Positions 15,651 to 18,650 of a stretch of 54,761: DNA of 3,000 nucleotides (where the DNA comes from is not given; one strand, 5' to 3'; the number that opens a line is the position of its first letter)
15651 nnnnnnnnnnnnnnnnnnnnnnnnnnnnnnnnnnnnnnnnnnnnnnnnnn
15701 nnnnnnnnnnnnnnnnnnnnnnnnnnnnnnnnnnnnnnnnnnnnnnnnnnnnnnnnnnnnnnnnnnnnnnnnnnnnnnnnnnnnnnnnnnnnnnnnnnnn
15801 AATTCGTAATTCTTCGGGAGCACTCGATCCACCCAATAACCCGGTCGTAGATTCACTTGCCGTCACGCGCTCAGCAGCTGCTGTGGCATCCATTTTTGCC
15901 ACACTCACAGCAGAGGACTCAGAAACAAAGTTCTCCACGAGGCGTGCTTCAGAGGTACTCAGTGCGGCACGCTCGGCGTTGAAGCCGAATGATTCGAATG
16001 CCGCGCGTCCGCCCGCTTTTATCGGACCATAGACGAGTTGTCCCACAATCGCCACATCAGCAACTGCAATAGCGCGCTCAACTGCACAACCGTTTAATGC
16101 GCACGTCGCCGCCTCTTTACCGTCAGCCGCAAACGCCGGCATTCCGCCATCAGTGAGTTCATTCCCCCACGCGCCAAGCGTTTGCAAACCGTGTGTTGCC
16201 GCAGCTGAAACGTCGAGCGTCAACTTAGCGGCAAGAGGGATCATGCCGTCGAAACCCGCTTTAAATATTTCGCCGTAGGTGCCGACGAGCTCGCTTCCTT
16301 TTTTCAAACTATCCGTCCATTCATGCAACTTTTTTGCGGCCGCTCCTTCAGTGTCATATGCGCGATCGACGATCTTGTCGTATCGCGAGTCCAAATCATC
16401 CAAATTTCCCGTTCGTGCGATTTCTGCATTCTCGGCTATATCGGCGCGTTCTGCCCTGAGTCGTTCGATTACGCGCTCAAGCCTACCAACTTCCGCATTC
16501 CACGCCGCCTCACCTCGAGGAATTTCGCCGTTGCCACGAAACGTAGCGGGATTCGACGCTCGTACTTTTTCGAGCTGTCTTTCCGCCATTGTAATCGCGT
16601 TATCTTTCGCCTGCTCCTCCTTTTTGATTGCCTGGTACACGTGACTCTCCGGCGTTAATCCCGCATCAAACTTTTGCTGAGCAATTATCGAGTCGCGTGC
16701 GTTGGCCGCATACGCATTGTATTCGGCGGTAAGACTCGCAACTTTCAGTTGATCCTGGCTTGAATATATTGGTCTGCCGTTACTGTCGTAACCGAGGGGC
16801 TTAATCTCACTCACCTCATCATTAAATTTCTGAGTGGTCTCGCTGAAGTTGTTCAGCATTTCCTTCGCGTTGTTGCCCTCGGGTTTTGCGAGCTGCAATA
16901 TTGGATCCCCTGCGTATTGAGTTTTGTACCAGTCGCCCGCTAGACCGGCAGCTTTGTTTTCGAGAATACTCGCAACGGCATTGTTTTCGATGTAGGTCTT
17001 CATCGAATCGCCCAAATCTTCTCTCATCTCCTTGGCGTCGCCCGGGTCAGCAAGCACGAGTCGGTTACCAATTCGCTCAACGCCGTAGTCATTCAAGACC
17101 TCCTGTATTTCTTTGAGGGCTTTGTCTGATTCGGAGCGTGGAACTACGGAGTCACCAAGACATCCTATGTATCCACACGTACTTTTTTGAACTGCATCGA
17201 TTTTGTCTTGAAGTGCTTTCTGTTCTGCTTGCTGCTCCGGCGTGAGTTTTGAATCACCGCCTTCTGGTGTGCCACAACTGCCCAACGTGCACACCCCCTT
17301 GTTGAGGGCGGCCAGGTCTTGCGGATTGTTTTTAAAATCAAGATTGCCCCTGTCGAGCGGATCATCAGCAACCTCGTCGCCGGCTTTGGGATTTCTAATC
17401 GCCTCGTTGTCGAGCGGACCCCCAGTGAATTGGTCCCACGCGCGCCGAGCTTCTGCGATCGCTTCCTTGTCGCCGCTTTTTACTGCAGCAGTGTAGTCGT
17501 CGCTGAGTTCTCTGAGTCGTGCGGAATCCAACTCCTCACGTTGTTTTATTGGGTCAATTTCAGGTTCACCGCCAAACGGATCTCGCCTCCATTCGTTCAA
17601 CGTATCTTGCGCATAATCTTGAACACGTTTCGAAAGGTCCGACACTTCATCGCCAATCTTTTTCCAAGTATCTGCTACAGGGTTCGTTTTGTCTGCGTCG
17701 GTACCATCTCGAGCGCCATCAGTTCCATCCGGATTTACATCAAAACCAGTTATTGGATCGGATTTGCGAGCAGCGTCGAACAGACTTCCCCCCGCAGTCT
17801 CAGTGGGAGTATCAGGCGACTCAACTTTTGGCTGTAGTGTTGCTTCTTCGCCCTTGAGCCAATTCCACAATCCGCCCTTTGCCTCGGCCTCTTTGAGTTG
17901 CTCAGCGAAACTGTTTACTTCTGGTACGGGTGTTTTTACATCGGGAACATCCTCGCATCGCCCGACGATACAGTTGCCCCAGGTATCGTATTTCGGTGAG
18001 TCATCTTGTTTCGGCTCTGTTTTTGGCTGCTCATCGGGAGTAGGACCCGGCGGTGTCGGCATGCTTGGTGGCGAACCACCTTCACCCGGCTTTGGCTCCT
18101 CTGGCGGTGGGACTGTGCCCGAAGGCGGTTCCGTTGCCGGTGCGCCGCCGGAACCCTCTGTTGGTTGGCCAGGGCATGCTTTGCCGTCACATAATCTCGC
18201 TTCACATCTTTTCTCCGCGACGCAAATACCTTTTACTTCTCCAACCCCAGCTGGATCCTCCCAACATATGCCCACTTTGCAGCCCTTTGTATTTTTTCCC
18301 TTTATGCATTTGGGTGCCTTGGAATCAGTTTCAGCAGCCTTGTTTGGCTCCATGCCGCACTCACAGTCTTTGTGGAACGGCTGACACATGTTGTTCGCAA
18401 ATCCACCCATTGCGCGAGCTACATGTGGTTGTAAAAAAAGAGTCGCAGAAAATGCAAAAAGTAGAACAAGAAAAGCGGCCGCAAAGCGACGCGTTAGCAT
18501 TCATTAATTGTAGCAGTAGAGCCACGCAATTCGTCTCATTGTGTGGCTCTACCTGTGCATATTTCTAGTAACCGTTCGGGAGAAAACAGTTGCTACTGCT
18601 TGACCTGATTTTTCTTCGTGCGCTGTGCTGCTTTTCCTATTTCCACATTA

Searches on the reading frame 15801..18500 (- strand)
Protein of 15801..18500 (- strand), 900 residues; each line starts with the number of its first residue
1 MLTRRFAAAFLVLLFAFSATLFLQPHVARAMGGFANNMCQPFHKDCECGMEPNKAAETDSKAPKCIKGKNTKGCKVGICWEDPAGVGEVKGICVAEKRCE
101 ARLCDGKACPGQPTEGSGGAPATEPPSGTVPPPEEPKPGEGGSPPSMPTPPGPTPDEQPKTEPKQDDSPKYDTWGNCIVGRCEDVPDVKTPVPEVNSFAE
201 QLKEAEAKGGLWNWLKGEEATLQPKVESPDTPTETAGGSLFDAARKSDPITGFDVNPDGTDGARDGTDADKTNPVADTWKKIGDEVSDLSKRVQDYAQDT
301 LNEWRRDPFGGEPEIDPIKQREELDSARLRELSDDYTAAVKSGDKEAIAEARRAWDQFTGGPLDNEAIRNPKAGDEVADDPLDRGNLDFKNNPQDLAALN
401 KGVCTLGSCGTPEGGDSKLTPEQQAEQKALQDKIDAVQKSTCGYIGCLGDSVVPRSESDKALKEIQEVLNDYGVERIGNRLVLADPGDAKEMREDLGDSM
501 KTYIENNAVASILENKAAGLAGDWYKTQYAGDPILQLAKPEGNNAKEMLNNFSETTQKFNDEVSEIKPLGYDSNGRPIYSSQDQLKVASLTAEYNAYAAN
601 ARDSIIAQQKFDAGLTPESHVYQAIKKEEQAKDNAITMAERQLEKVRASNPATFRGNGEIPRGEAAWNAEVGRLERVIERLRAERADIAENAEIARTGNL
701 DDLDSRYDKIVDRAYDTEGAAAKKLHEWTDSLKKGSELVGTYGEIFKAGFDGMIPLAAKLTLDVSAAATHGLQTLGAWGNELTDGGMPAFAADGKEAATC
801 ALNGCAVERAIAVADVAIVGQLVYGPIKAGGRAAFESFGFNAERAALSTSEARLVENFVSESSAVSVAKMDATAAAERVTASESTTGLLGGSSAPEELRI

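Call 18: find_homologous_proteins(query=window:15801-18500:-)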
Query window:15801-18500:-: 8000 candidates shared short words with the query, none scored E <= 0.001.
